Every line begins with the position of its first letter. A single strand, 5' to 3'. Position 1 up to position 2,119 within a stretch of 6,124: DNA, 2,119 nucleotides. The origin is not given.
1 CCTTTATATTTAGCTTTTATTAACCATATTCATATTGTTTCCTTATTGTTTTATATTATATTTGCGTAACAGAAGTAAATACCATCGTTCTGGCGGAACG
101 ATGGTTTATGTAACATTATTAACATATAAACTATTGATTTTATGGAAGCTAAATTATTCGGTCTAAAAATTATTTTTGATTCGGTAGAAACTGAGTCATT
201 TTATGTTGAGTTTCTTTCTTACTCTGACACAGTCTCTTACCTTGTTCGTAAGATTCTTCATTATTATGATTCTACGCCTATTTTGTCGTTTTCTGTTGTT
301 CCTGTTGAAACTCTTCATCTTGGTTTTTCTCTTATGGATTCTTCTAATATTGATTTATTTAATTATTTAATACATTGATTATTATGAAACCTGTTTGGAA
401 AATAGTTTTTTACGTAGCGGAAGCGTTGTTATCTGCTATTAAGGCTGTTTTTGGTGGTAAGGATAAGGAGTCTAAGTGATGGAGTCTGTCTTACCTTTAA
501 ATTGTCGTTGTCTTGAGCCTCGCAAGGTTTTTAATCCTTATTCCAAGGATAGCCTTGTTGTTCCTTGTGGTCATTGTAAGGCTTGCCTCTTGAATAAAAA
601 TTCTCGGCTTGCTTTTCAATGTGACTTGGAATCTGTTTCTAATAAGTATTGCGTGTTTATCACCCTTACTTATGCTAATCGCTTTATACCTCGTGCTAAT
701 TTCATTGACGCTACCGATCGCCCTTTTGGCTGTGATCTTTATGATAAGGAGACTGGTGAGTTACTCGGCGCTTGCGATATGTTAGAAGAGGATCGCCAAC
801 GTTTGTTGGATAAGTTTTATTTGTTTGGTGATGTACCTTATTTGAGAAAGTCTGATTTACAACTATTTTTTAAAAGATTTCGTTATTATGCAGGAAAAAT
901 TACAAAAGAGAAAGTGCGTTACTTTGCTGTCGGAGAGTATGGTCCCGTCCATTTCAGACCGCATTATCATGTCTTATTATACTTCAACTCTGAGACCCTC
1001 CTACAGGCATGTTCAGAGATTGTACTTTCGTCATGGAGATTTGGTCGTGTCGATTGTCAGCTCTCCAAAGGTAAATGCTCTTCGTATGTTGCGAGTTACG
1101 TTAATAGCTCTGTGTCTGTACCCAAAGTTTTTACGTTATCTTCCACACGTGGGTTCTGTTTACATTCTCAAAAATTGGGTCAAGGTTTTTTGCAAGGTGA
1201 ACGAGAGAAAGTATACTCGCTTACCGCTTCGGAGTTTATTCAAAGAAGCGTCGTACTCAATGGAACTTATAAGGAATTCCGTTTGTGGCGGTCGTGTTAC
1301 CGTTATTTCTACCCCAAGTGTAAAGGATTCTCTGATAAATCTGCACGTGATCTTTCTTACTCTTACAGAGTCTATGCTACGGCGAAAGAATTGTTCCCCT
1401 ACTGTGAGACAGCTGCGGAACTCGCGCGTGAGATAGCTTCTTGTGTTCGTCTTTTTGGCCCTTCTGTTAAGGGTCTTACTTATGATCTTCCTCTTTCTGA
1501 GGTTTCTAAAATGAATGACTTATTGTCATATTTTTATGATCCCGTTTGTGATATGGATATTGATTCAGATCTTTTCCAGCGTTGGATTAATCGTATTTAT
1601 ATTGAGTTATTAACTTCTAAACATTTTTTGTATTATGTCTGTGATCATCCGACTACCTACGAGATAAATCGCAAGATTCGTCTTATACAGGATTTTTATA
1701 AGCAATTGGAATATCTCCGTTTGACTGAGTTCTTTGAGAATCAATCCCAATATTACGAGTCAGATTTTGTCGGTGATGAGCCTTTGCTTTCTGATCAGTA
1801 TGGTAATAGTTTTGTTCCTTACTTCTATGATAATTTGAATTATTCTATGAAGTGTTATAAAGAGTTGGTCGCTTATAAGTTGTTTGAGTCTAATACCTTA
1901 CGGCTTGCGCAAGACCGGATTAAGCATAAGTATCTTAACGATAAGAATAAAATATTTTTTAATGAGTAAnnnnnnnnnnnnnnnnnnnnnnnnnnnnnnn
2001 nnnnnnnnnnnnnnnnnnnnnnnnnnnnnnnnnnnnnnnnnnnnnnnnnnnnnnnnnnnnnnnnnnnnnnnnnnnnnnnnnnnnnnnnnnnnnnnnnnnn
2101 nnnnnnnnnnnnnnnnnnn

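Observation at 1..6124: Complete circular gokushovirus-like microvirus genome (6025 nt) with atypical size and gene order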

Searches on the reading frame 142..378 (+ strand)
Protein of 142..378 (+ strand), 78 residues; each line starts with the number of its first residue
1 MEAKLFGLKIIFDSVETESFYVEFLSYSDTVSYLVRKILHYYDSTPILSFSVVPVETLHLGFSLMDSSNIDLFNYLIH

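Call 4: search_protein_families(library=pfam, proteins=[window:142-378:+], max_evalue=0.1)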
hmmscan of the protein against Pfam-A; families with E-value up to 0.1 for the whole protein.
window:142-378:+ (78 aa): 0 families

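Call 5: search_protein_families(library=phrogs, proteins=[window:142-378:+], max_evalue=0.1)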
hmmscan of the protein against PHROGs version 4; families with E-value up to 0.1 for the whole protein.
window:142-378:+ (78 aa): 0 families

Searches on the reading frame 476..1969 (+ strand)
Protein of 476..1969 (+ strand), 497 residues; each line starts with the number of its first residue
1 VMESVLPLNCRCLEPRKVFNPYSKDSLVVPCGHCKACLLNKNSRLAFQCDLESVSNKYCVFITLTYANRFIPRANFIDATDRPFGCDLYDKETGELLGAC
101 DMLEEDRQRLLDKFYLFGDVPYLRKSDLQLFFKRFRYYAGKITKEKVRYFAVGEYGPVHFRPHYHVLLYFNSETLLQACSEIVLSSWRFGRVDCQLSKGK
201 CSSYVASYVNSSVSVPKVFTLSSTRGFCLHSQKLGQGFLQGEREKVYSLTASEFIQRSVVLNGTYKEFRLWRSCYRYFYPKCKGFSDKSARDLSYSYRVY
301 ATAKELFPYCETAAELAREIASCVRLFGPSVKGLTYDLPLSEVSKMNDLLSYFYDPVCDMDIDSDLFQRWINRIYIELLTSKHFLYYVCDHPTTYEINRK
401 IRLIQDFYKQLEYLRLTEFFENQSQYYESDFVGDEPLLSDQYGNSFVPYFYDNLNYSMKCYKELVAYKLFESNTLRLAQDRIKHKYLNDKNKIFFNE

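Call 4: search_protein_families(library=pfam, proteins=[window:476-1969:+], max_evalue=0.1)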
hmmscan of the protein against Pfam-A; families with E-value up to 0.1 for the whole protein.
window:476-1969:+ (497 aa): 1 family
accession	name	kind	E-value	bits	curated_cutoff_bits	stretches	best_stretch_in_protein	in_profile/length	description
PF23343.2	REP_ORF2-G2P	-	7.7e-15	55.4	27.8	1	124-210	15-96/99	Replication-associated protein ORF2/G2P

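Call 5: search_protein_families(library=phrogs, proteins=[window:476-1969:+], max_evalue=0.1)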
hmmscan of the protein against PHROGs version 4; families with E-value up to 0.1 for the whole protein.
window:476-1969:+ (497 aa): 4 families
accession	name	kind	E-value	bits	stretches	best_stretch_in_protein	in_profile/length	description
phrog_942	-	DNA, RNA and nucleotide metabolism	5.8e-48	165.4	1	11-488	60-462/501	replication initiation protein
phrog_29197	-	unknown function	2.2e-15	58.1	2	123-170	123-169/187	-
phrog_713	-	DNA, RNA and nucleotide metabolism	0.00054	19.9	1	144-167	166-189/432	DNA replication initiation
phrog_2969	-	DNA, RNA and nucleotide metabolism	0.0038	17.3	1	131-212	185-262/346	replication initiation protein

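Call 101: find_encoding_contigs(protein=window:479-1969:+, flank=7000, max_places=6)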
Protein window:479-1969:+ (496 aa): 12 contigs read that carry it; 3 places shown.
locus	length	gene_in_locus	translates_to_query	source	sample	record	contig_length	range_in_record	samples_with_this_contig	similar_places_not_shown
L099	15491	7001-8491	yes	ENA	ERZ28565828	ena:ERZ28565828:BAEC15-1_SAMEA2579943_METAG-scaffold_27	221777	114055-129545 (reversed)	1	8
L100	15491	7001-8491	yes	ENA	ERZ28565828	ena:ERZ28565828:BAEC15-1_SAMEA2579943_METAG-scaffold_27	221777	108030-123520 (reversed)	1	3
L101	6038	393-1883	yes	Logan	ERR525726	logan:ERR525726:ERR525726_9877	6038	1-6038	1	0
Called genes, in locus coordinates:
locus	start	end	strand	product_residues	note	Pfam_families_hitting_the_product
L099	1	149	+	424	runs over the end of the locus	PF02321:OEP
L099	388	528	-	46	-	-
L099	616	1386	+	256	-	PF00037:Fer4 (weak), PF13237:Fer4_10 (faint), PF14697:Fer4_21 (faint), PF12838:Fer4_7 (weak), PF13187:Fer4_9 (weak), PF13484:Fer4_16 (faint)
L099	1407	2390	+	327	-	PF14289:DUF4369, PF00578:AhpC-TSA, PF08534:Redoxin, PF00085:Thioredoxin, PF13098:Thioredoxin_2, PF13905:Thioredoxin_8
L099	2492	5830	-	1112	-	PF02837:Glyco_hydro_2_N, PF00703:Glyco_hydro_2, PF02836:Glyco_hydro_2_C, PF16353:LacZ_4, PF02929:Bgal_small_N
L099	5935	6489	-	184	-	PF11810:DUF3332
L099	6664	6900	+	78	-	-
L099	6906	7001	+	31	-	-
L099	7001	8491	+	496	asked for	PF23343:REP_ORF2-G2P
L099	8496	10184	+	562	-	PF02305:Phage_F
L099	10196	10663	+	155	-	-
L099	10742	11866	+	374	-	-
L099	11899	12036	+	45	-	-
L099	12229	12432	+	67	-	-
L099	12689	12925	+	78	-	-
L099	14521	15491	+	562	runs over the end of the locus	PF02305:Phage_F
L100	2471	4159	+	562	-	PF02305:Phage_F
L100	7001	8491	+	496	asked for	PF23343:REP_ORF2-G2P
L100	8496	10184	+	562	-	PF02305:Phage_F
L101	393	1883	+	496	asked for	PF23343:REP_ORF2-G2P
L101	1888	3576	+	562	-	PF02305:Phage_F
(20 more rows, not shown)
